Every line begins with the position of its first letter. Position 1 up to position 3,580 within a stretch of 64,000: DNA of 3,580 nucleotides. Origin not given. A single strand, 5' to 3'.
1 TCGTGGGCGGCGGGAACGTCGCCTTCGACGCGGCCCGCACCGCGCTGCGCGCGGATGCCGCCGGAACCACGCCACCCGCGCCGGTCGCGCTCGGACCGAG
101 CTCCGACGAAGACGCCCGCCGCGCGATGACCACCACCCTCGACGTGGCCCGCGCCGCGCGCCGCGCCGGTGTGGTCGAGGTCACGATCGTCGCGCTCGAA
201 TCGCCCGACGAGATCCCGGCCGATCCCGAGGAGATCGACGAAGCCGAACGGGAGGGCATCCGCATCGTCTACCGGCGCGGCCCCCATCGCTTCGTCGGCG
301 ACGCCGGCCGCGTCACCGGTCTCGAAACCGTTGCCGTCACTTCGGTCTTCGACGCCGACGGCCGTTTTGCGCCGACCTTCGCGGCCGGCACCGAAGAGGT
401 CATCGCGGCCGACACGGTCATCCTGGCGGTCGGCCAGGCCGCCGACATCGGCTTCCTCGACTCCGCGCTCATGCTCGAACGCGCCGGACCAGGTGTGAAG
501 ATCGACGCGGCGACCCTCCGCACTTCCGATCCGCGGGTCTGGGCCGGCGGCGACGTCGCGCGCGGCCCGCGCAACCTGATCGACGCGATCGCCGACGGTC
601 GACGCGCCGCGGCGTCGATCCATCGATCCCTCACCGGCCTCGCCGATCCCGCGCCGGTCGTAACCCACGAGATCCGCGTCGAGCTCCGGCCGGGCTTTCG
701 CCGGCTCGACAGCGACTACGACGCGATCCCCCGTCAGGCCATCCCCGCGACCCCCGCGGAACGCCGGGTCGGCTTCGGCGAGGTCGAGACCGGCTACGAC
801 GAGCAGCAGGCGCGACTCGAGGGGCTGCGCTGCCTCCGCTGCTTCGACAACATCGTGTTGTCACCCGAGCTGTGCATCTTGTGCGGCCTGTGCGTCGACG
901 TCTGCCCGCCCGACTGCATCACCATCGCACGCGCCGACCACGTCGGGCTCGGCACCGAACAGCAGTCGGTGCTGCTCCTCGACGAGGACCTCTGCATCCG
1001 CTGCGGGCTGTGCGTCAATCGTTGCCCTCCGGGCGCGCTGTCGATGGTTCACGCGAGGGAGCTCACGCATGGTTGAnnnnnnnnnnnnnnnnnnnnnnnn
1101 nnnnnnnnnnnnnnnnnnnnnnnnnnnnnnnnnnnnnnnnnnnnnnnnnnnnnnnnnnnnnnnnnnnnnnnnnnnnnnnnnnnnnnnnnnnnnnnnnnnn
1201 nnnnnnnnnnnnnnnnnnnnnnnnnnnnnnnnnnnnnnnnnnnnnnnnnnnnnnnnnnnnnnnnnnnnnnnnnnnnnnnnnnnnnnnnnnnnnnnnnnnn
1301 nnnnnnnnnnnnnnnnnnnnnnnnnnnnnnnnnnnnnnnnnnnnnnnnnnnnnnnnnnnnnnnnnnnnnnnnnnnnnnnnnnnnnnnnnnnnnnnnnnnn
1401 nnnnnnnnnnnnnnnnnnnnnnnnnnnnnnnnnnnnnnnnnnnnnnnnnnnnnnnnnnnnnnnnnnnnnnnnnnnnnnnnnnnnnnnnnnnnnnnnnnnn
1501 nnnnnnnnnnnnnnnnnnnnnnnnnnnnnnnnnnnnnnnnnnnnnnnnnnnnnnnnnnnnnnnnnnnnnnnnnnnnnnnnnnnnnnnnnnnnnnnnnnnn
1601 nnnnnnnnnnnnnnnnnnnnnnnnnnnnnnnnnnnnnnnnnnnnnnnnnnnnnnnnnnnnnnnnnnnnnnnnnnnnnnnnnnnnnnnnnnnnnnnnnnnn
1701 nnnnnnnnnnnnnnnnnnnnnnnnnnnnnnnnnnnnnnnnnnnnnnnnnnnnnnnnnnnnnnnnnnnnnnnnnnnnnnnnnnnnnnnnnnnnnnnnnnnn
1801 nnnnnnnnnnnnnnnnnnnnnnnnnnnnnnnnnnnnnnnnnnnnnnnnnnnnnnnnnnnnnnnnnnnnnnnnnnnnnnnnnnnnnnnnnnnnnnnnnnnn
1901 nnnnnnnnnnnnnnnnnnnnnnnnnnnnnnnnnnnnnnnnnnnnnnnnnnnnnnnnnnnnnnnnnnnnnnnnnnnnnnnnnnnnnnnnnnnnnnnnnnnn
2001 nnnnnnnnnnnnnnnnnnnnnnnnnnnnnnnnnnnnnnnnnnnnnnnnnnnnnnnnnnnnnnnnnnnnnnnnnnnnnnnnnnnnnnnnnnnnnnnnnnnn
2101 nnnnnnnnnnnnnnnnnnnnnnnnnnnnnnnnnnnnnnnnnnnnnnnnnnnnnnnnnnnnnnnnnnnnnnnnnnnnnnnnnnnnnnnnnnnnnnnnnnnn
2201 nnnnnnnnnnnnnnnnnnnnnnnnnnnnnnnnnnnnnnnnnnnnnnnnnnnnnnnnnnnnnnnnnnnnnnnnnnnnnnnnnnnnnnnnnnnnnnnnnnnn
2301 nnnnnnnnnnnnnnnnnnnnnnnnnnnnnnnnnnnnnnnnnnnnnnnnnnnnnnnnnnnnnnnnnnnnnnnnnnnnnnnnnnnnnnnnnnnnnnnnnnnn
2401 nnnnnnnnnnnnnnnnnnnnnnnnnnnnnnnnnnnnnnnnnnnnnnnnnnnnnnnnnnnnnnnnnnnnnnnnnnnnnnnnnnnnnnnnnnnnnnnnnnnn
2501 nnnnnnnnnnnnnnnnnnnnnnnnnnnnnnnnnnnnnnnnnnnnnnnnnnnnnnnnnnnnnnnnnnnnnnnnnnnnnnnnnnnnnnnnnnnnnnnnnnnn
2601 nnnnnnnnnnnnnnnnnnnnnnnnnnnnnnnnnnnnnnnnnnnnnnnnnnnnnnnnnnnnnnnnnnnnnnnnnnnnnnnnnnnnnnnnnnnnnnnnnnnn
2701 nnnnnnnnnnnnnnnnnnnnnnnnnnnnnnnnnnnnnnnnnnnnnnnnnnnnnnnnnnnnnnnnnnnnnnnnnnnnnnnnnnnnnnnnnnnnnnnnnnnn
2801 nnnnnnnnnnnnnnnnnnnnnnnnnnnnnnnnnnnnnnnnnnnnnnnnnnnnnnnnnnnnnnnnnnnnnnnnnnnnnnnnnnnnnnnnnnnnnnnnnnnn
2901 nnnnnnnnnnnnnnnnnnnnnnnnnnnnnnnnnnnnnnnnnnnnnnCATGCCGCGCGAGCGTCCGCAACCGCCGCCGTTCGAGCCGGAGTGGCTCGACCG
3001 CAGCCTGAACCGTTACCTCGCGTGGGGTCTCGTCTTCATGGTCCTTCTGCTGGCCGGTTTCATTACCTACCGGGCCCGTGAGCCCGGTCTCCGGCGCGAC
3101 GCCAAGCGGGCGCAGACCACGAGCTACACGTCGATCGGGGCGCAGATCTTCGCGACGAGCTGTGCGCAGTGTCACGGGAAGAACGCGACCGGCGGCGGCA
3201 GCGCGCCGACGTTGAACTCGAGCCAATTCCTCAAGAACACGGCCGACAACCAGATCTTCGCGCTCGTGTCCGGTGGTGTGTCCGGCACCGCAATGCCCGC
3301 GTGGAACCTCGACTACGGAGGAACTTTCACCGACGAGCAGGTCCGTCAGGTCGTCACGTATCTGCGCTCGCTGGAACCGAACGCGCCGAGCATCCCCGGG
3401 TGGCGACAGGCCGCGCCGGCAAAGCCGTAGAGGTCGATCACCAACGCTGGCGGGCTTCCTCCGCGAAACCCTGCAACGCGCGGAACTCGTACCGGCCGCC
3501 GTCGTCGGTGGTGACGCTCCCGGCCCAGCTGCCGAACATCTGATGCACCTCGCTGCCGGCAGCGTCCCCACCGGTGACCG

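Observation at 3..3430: Rieske/cytochrome b module translationally coupled to a GltD-like flavo-iron-sulfur NAD(P)H oxidoreductase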

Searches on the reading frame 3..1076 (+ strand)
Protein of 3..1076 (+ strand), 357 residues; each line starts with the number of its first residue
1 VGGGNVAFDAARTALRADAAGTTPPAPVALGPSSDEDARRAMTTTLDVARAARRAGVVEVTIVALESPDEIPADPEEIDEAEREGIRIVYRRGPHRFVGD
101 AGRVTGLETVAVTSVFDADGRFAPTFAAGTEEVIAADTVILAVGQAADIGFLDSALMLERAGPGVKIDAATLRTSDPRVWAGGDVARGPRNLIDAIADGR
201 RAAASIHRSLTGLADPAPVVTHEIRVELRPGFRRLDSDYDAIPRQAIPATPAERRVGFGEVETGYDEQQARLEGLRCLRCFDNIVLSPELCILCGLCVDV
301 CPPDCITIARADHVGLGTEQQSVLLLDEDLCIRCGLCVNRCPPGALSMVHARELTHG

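Call 3: search_protein_families(library=pfam, proteins=[window:3-1076:+], max_evalue=0.01)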
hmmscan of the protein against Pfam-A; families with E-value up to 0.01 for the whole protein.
window:3-1076:+ (357 aa): 14 families
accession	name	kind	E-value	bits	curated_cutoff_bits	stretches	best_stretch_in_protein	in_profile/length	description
PF00037.32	Fer4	-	3.2e-15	55.7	21.1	2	326-346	3-23/24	4Fe-4S binding domain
PF07992.20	Pyr_redox_2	-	9.8e-12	45.3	26.1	1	45-199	154-291/291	Pyridine nucleotide-disulphide oxidoreductase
PF12838.12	Fer4_7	-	5.6e-10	40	27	1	291-345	2-52/52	4Fe-4S dicluster domain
PF13237.11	Fer4_10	-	1.8e-08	34.6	25.5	2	284-342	2-53/53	4Fe-4S dicluster domain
PF12797.12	Fer4_2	-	1e-07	31.9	24.5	2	325-342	4-21/22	4Fe-4S binding domain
PF12837.12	Fer4_6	-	3.9e-07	30.2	25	2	327-346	5-24/24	4Fe-4S binding domain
PF14697.11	Fer4_21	-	4.1e-07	30.5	35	1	326-348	3-59/59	4Fe-4S dicluster domain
PF13187.11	Fer4_9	-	4.4e-07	30.3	27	1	291-345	2-51/52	4Fe-4S dicluster domain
PF13484.11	Fer4_16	-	2.3e-05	25.5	30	0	331-349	2-20/66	4Fe-4S double cluster binding domain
PF12800.12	Fer4_4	-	0.00018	22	24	1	288-302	1-15/17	4Fe-4S binding domain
PF12798.12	Fer4_3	-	0.003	18.7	27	0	331-345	1-15/15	4Fe-4S binding domain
PF13534.11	Fer4_17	-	0.0038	18.2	22.2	0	329-343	44-58/61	4Fe-4S dicluster domain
PF13459.11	Fer4_15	-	0.0039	18.3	22.4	0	326-342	3-19/66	4Fe-4S single cluster domain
PF25160.1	LdpA_Fe-S-bd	-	0.0066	16.7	27.6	0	328-349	25-46/49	LdpA Fe-S cluster-binding domain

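Call 4: search_protein_families(library=ncbifam, proteins=[window:3-1076:+], max_evalue=0.01)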
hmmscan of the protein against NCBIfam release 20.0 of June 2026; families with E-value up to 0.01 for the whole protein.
window:3-1076:+ (357 aa): 89 families (the best 25 are shown)
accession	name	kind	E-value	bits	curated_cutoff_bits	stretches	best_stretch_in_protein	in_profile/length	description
NF009410.0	PRK12771.1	subfamily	1.1e-55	189.3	516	1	44-350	279-564/566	NAD(P)-binding protein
NF010590.0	PRK13984.1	equivalog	3.4e-42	144.4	946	2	47-210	441-606/611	putative oxidoreductase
NF009454.0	PRK12814.1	equivalog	3.6e-41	141.3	916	1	44-339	334-626/657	putative NADPH-dependent glutamate synthase small subunit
TIGR03315.1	Se_ygfK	equivalog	1e-29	102.7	835.3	1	43-342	676-934/1012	putative selenate reductase subunit YgfK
NF009414.0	PRK12778.1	equivalog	1.5e-26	92.9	1103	1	43-210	580-749/752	bifunctional dihydroorotate dehydrogenase B NAD binding subunit/NADPH-dependent glutamate synthase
TIGR01316.1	gltA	equivalog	1.7e-26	93.1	471.75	1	43-208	282-447/449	NADPH-dependent glutamate synthase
TIGR01318.1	gltD_gamma_fam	subfamily_domain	2.6e-24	85.6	482.95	1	44-209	293-464/467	glutamate synthase, small subunit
NF009409.0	PRK12770.1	subfamily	1.5e-20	73.5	343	1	44-212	184-352/360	putative glutamate synthase subunit beta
NF009408.0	PRK12769.1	equivalog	1.8e-20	72.6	1003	1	44-210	479-651/659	formate-dependent uric acid utilization protein AegA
NF009415.0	PRK12779.1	equivalog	6.3e-18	64.1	1519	1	43-209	457-625/944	putative bifunctional glutamate synthase subunit beta/2-polyprenylphenol hydroxylase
NF009413.0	PRK12775.1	equivalog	4.9e-15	54.4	1895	1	41-222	579-765/1006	putative trifunctional 2-polyprenylphenol hydroxylase/glutamate synthase subunit beta/ferritin domain-containing protein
TIGR01317.1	GOGAT_sm_gam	subfamily_domain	9.7e-15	54.4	447.7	1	90-212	356-480/485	glutamate synthase small subunit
NF009451.0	PRK12809.1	equivalog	6.5e-14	51.1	1154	1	43-206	461-630/639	formate-dependent uric acid utilization protein YgfT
TIGR01971.1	NuoI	subfamily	6.9e-11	41.8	113.05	1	287-354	40-106/121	NADH-quinone oxidoreductase, chain I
NF040612.1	F420_dehyd_FpoI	exception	5.8e-10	39.1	180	1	286-349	39-102/135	F420H2 dehydrogenase subunit FpoI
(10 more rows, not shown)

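Call 46: find_homologous_proteins(query=window:3-1073:+, max_evalue=1e-10)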
Query window:3-1073:+ (357 aa): 3483 proteins with E <= 1e-10 among 8000 candidates; the best 120 are listed.
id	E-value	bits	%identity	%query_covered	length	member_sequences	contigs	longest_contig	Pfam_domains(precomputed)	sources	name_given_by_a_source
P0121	2.3e-229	779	100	100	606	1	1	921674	PF12797.13,PF13450.13,PF14691.12,PF07992.21,PF00037.33,PF13738.13,PF12838.13,PF13237.12,PF13187.12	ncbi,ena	-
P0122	5.1e-193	659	86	98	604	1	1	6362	PF01593.31,PF12797.13,PF13450.13,PF14691.12,PF07992.21,PF00070.34,PF00037.33,PF13738.13,PF12838.13,PF13237.12,PF13187.12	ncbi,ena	ncbi:MAG TPA: FAD-dependent oxidoreductase [Acidimicrobiia bacterium]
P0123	2.3e-192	657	85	98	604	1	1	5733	PF01593.31,PF12797.13,PF13450.13,PF14691.12,PF07992.21,PF00037.33,PF13738.13,PF12838.13,PF13237.12,PF13187.12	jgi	-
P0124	2.5e-192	657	86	98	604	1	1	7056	PF01593.31,PF12797.13,PF13450.13,PF14691.12,PF07992.21,PF00070.34,PF00037.33,PF13738.13,PF12838.13,PF13237.12,PF13187.12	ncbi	-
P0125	5.6e-192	656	85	98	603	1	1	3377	PF01593.31,PF12797.13,PF13450.13,PF14691.12,PF07992.21,PF00070.34,PF00037.33,PF13738.13,PF12838.13,PF13237.12,PF13187.12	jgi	jgi:formate dehydrogenase (NADP+) beta subunit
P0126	6.5e-191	652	85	98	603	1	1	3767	PF01593.31,PF12797.13,PF13450.13,PF14691.12,PF07992.21,PF00070.34,PF00037.33,PF13738.13,PF12838.13,PF13237.12,PF13187.12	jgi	-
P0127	7.0e-191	652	84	98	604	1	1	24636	PF13450.13,PF07992.21,PF12837.13,PF12838.13,PF12831.14,PF01593.31,PF12797.13,PF14691.12,PF00037.33,PF13738.13,PF13237.12,PF13187.12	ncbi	-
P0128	7.1e-191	652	84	98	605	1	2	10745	PF13450.13,PF07992.21,PF00070.34,PF12838.13,PF12831.14,PF01593.31,PF12797.13,PF14691.12,PF00037.33,PF13738.13,PF13237.12,PF13187.12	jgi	-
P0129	1.6e-190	651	83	98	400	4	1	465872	PF14697.12,PF12797.13,PF07992.21,PF12837.13,PF00037.33,PF13484.12,PF12838.13,PF13237.12,PF13187.12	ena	-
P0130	1.9e-190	651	84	98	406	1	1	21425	PF14697.12,PF12797.13,PF07992.21,PF12837.13,PF00037.33,PF13484.12,PF12838.13,PF13237.12,PF13187.12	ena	-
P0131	2.5e-190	650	83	98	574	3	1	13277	PF13450.13,PF07992.21,PF12837.13,PF12838.13,PF12831.14,PF01593.31,PF12797.13,PF14691.12,PF00037.33,PF13738.13,PF13237.12,PF13187.12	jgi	jgi:NADPH-dependent glutamate synthase beta subunit-like oxidoreductase/ferredoxin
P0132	3.4e-190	650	85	98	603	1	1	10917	PF12797.13,PF13450.13,PF14691.12,PF07992.21,PF00070.34,PF00037.33,PF13738.13,PF12838.13,PF13237.12,PF13187.12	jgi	jgi:NADPH-dependent glutamate synthase beta subunit-like oxidoreductase/ferredoxin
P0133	5.0e-190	649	84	98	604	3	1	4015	PF13450.13,PF07992.21,PF12837.13,PF12838.13,PF01593.31,PF12797.13,PF14691.12,PF00037.33,PF13738.13,PF01262.28,PF13237.12,PF13187.12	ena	-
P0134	1.1e-189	648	83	100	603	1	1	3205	PF13450.13,PF07992.21,PF00070.34,PF12838.13,PF12831.14,PF01266.31,PF01593.31,PF12797.13,PF14691.12,PF00037.33,PF13738.13,PF13237.12,PF13187.12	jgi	jgi:NADPH-dependent glutamate synthase beta subunit-like oxidoreductase/ferredoxin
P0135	1.3e-189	648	84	98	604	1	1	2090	PF13450.13,PF07992.21,PF12837.13,PF12838.13,PF12831.14,PF01593.31,PF12797.13,PF14691.12,PF00037.33,PF13738.13,PF13237.12,PF13187.12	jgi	jgi:formate dehydrogenase beta subunit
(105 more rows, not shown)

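Call 47: find_encoding_contigs(protein=P0121, flank=10000, max_places=2)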
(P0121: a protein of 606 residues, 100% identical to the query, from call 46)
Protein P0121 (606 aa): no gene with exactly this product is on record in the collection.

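Call 49: list_cluster_members(proteins=[P0121])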
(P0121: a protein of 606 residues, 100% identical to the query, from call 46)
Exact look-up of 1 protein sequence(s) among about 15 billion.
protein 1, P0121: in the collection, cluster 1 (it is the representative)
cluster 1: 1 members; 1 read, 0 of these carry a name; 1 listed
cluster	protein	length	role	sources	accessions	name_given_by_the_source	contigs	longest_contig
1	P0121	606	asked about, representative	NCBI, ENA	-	-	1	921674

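Call 60: predict_structure(alignment_id=A1)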
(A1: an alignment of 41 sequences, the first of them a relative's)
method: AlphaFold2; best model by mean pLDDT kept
length: 606 residues; sequences in the alignment: 41
mean_pLDDT: 52.0   pTM: 0.46
mean pLDDT of the five models: 52.0, 50.1, 47.0, 45.6, 45.0
residues with pLDDT >= 90: 35; 70-90: 117; 50-70: 114; < 50: 340
segments of 3 or more residues with pLDDT < 50: 1-106, 151-167, 209-218, 229-240, 252-294, 319-323, 364-366, 368-373, 392-395, 466-560, 569-606
pLDDT, mean of each block of 10 residues (from residue 1): 36 36 34 43 42 28 28 34 37 31 51 92 78 88 75 38 46 71 83 91 77 42 58 41 72 37 29 28 24 48 68 54 53 71 69 79 51 65 80 56 72 76 91 62 66 90 56 31 32 32 31 36 31 25 33 46 52 42 35 34 29
secondary structure, 60 per line:
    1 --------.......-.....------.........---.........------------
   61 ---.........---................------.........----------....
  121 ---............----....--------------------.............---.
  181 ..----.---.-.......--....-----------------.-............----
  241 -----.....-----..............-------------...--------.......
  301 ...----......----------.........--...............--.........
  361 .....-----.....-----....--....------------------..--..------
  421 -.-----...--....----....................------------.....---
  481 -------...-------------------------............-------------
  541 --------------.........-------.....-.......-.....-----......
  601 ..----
elements in order: H9-15 H17-21 H28-36 H40-48 H64-72 H76-91 H98-106 E117-120 H124-135 E140-143 H164-176 E180-182 H193-199 E202-205 E225-227 H228-236 E246-250 H256-269 H294-303 E308-313 H324-332 E335-349 E352-365 E371-375 E381-384 E387-390 E428-430 H433-436 H441-460 E473-477 H516-527 E555-559 H560-563 E571-575 H577-583 H585-589 E598-602

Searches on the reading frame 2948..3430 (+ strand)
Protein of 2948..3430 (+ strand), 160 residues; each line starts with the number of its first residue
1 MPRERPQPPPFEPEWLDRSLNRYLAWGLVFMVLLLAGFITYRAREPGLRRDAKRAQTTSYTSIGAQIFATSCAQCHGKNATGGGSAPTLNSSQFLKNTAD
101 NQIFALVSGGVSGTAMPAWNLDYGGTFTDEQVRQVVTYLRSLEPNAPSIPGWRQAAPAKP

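Call 3: search_protein_families(library=pfam, proteins=[window:2948-3430:+], max_evalue=0.01)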
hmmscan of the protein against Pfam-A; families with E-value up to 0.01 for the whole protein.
window:2948-3430:+ (160 aa): 2 families
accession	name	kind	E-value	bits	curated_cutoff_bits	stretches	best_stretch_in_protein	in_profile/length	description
PF13442.11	Cytochrome_CBB3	-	1.7e-11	44.7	27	1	64-139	6-68/68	Cytochrome C oxidase, cbb3-type, subunit III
PF00034.26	Cytochrom_C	-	6.8e-10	40.6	21.3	1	64-142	4-89/90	Cytochrome c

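Call 4: search_protein_families(library=ncbifam, proteins=[window:2948-3430:+], max_evalue=0.01)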
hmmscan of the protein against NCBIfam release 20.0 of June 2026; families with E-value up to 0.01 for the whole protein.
window:2948-3430:+ (160 aa): 9 families
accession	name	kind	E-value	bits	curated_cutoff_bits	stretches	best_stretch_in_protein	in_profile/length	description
NF011054.0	PRK14486.1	equivalog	3.9e-11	43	447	1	60-142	214-290/294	putative bifunctional cbb3-type cytochrome c oxidase subunit II/cytochrome c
TIGR00782.1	ccoP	equivalog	6.2e-11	42.1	179.95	1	53-144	98-194/285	cytochrome-c oxidase, cbb3-type subunit III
NF050122.1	bc1_QcrC_actin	exception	1.8e-09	37.3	200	1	31-144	13-119/253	cytochrome bc1 complex diheme cytochrome c subunit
TIGR03872.1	cytochrome_MoxG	equivalog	1.2e-07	32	147.8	1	60-147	43-126/133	cytochrome c(L), periplasmic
NF045773.1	cytochro_C550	exception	6.8e-07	29.2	125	1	51-139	39-116/118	cytochrome c550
TIGR04494.1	c550_PedF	equivalog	1.8e-06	27.9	122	1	57-141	47-129/133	cytochrome c-550 PedF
NF045930.1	Cytc6PetJCyano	equivalog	1.8e-06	27.8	135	1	60-139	27-102/110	cytochrome c6 PetJ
NF045774.1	cytochro_C551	exception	4.1e-06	26.7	118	1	53-119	31-92/110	cytochrome c551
TIGR04485.1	thiosulf_SoxX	equivalog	0.00076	20.2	61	1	71-141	4-77/78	sulfur oxidation c-type cytochrome SoxX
